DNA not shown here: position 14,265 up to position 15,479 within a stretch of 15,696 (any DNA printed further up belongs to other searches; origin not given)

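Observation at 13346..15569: AT-rich three-gene orphan cargo island between the head module and the att site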

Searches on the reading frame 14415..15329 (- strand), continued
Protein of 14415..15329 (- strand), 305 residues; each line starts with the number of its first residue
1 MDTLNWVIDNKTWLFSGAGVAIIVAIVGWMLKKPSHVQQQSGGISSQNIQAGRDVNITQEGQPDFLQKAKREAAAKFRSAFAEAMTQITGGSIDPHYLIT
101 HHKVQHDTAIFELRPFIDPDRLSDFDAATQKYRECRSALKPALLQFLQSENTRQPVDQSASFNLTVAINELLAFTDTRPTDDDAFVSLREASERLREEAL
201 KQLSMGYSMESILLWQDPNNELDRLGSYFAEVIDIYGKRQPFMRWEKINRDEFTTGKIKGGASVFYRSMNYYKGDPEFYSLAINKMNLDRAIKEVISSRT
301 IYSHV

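Call 74: search_protein_families(library=padloc, proteins=[P0007, P0106, P0038, P0075, P0080, P0065, P0057, P0063, P0008, P0089], max_evalue=0.0001)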
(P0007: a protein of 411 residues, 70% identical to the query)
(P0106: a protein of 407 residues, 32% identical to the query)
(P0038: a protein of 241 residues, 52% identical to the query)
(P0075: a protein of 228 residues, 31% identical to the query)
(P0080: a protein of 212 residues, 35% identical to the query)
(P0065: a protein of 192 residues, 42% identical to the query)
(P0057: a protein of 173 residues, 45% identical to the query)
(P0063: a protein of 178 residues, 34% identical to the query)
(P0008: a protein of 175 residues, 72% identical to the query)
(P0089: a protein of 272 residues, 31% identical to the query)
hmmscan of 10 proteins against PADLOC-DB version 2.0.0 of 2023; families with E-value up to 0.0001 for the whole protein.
P0007 (411 aa): 1 family
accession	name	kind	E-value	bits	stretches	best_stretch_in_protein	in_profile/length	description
PDLC03016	TIR-TM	-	9.4e-42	141.9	1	1-164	1-162/293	-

P0106 (407 aa): 9 families
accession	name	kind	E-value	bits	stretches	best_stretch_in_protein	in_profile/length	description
PDLC05062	PDC-S66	-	1.8e-57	193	1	99-267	108-277/282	-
PDLC00417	ThsB1|ThsB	-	1.8e-35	120.9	1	134-263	162-292/303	TIR-like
PDLC02962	RT-TIR_XII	-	1.7e-14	51.6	1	129-266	336-472/478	single gene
PDLC00424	ThsB1|ThsB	-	2e-13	48.7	1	139-253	102-215/234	TIR-like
PDLC02961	RT-TIR_XII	-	1.1e-10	39.1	1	125-263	334-465/475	single gene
PDLC02012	SAVED5--SAVED_TIR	-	6.9e-10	36.6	1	140-222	15-96/404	-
PDLC02421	Aga_TIR-PNTD1-PNTD2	-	2.4e-07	28.2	1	141-213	6-79/430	Class I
PDLC02403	Aga_TIR-PNTD1-PNTD2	-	2e-06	25.1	1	141-194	5-60/443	Class I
PDLC00434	ThsB1|ThsB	-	2.3e-05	21.7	1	141-242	141-239/396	TIR-like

P0038 (241 aa): 10 families
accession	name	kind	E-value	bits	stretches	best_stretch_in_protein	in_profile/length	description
PDLC04772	PDC-M68A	-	1.1e-22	79.3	1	8-116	4-112/253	-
PDLC00739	Effector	-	2.8e-16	57.8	1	5-113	4-112/378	Endonuclease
PDLC01997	SAVED1--SAVED_HNH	-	5.7e-15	53.7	1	6-115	3-110/368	-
PDLC00742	Effector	-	8.1e-12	42.6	1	7-106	119-218/527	Endonuclease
PDLC00746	Effector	-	4.7e-10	37.1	1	10-111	18-118/389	Endonuclease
PDLC00406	SduA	-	1.1e-09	36.8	1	6-114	15-118/326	DUF4263 domain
PDLC01998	SAVED1--SAVED_HNH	-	5.9e-09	33.2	1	7-103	112-208/506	-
PDLC00749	Effector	-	2.9e-07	27.8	1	4-116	11-124/395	Endonuclease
PDLC00740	Effector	-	5e-07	26.8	1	3-107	10-115/391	Endonuclease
PDLC00747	Effector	-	2.1e-06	25.1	1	38-114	39-121/373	Endonuclease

P0075 (228 aa): 11 families
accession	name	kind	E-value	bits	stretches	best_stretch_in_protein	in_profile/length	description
PDLC04772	PDC-M68A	-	2e-24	85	1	3-109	3-109/253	-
PDLC00739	Effector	-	1.4e-17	62.1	1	4-107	7-110/378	Endonuclease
PDLC01997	SAVED1--SAVED_HNH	-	2.8e-15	54.7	1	5-106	6-105/368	-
PDLC00742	Effector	-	1.2e-13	48.6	1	9-101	125-217/527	Endonuclease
PDLC00746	Effector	-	1.6e-12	45.2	1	9-106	21-117/389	Endonuclease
PDLC01998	SAVED1--SAVED_HNH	-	5.9e-12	43.1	1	7-99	116-208/506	-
PDLC00740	Effector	-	1.6e-10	38.3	1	20-104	31-116/391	Endonuclease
PDLC00406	SduA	-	4.4e-10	38.1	1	8-101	21-109/326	DUF4263 domain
PDLC00751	Effector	-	3.7e-09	34.1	1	14-101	140-227/530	Endonuclease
PDLC00749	Effector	-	1.5e-08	32.1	1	4-106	15-118/395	Endonuclease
PDLC01999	SAVED1--SAVED_HNH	-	1.5e-06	25.5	1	34-97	42-106/387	-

P0080 (212 aa): 0 families

P0065 (192 aa): 0 families

P0057 (173 aa): 0 families

P0063 (178 aa): 0 families

P0008 (175 aa): 1 family
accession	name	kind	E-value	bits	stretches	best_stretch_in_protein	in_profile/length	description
PDLC04646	PDC-M43A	-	2.9e-06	25.2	1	5-67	2-58/203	-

P0089 (272 aa): 0 families

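Call 80: find_encoding_contigs(protein=P0036, flank=6000, max_places=4)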
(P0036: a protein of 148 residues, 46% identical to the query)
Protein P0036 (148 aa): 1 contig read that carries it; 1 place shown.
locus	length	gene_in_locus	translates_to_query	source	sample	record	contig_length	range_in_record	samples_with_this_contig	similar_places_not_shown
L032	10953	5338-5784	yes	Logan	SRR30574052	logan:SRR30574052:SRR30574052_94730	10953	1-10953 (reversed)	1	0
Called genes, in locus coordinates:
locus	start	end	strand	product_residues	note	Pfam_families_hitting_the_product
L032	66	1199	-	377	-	PF00589:Phage_integrase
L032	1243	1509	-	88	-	-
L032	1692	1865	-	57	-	-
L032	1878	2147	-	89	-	-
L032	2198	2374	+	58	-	-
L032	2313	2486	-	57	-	-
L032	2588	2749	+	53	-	-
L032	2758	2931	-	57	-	-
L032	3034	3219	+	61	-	-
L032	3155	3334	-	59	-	-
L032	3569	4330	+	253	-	PF02498:Bro-N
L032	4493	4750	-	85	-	-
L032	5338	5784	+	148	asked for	-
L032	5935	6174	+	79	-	PF04365:BrnT_toxin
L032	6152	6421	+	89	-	PF14384:BrnA_antitoxin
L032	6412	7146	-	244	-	PF07505:DUF5131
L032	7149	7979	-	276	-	-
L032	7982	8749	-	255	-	PF00717:Peptidase_S24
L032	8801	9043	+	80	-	-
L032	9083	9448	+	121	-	-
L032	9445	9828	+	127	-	-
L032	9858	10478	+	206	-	-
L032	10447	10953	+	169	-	?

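Call 95: find_encoding_contigs(protein=P0039, flank=6000, max_places=5)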
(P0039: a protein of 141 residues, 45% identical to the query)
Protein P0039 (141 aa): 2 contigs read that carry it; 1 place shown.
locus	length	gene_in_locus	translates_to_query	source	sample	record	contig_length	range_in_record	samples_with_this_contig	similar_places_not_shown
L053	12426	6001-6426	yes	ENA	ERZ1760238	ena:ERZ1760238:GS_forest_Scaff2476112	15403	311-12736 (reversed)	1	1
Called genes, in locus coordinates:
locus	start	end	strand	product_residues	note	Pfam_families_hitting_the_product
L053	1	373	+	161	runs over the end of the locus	-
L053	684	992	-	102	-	PF00355:Rieske, PF13806:Rieske_2, PF22543:Rieske_4 (weak)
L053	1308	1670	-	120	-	-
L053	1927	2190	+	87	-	-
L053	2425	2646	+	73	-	-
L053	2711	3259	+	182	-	-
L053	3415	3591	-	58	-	-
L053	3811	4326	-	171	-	-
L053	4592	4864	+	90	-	-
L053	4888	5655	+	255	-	PF01904:DUF72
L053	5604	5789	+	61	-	PF01904:DUF72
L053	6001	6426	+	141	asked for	-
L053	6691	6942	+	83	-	-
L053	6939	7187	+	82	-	-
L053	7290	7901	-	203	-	-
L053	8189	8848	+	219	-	PF00856:SET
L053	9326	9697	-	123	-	PF00375:SDF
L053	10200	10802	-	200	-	PF02698:DUF218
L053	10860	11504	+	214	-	PF00702:Hydrolase, PF12710:HAD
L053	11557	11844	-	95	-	-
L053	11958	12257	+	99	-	-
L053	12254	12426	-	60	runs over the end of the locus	-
